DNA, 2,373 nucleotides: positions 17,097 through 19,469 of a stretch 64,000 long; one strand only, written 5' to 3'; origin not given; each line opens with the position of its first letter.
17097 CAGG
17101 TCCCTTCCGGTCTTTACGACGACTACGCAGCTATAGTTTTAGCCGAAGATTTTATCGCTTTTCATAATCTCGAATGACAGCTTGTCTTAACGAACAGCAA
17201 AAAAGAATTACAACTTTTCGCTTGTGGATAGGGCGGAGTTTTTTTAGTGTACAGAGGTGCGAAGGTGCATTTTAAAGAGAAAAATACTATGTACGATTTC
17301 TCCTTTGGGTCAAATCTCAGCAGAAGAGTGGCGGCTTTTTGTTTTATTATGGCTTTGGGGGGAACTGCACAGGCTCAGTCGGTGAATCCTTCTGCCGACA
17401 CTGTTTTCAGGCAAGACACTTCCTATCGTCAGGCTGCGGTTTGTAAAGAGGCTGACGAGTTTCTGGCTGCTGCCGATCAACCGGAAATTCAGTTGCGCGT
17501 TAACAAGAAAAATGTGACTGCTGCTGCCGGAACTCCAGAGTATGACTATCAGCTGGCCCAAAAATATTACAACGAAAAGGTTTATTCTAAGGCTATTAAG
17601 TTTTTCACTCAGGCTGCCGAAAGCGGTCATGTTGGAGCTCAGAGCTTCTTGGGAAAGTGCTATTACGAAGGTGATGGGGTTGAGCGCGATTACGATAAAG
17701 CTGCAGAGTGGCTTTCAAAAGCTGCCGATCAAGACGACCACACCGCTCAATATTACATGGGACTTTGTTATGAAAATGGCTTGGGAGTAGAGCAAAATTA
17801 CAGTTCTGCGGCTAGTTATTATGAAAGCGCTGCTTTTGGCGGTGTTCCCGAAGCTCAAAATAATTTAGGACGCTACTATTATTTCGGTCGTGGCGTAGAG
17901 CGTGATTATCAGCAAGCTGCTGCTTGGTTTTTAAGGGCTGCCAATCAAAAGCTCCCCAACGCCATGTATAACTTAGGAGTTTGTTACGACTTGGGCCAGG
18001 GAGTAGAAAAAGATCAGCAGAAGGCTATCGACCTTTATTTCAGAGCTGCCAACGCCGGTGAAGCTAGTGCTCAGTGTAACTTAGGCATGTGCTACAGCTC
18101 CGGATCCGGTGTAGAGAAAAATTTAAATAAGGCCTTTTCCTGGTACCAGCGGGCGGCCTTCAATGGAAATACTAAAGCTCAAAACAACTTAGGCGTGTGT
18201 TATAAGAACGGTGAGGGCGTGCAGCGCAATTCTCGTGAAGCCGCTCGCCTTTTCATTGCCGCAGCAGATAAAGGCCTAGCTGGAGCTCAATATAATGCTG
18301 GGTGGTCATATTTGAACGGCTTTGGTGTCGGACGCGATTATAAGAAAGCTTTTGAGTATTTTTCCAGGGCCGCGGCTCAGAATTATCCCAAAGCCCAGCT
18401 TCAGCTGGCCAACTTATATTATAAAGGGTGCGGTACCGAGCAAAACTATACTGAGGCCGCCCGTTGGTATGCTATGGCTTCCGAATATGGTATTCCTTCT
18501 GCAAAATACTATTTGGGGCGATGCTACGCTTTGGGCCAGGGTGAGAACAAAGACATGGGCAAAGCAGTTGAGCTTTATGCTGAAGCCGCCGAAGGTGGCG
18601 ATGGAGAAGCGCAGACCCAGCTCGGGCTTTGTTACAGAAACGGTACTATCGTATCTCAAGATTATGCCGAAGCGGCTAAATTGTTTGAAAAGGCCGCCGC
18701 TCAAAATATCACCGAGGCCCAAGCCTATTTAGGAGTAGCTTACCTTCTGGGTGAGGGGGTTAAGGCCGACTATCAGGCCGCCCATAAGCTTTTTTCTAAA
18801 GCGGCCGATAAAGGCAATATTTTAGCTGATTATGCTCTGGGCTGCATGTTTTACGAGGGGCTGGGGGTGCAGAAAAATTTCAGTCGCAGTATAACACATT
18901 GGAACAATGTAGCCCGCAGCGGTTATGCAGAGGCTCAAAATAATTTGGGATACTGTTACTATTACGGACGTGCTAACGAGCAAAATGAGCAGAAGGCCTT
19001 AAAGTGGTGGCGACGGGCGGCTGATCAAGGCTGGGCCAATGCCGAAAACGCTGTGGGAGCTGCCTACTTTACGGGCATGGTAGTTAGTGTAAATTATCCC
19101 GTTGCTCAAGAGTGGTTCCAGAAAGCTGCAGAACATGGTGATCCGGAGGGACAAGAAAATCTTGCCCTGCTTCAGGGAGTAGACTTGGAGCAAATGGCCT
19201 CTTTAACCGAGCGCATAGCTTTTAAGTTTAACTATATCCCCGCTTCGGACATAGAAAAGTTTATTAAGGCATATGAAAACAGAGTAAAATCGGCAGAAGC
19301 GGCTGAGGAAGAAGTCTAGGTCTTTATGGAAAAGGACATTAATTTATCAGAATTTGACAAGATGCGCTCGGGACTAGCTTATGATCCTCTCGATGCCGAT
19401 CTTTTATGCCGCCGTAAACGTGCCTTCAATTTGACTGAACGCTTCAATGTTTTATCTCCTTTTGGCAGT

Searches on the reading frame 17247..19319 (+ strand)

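Call 43: search_protein_families(library=pfam, proteins=[window:17247-19319:+], max_evalue=0.001)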
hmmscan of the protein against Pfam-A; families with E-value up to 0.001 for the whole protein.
window:17247-19319:+ (690 aa): 4 families
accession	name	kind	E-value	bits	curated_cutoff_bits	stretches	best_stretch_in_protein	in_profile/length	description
PF08238.18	Sel1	-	7e-124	400.4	30.7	13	131-164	3-36/36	Sel1 repeat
PF13432.12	TPR_16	-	6.3e-05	23.8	32.7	0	113-163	13-61/65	Tetratricopeptide repeat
PF20308.4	TPR-S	-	0.00029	21.8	27.6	0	438-499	3-61/102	Tetratricopeptide Repeats-Sensor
PF23310.1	TPR_27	-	0.00048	20.2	27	0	97-136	28-68/110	Plant tetratrico peptide repeats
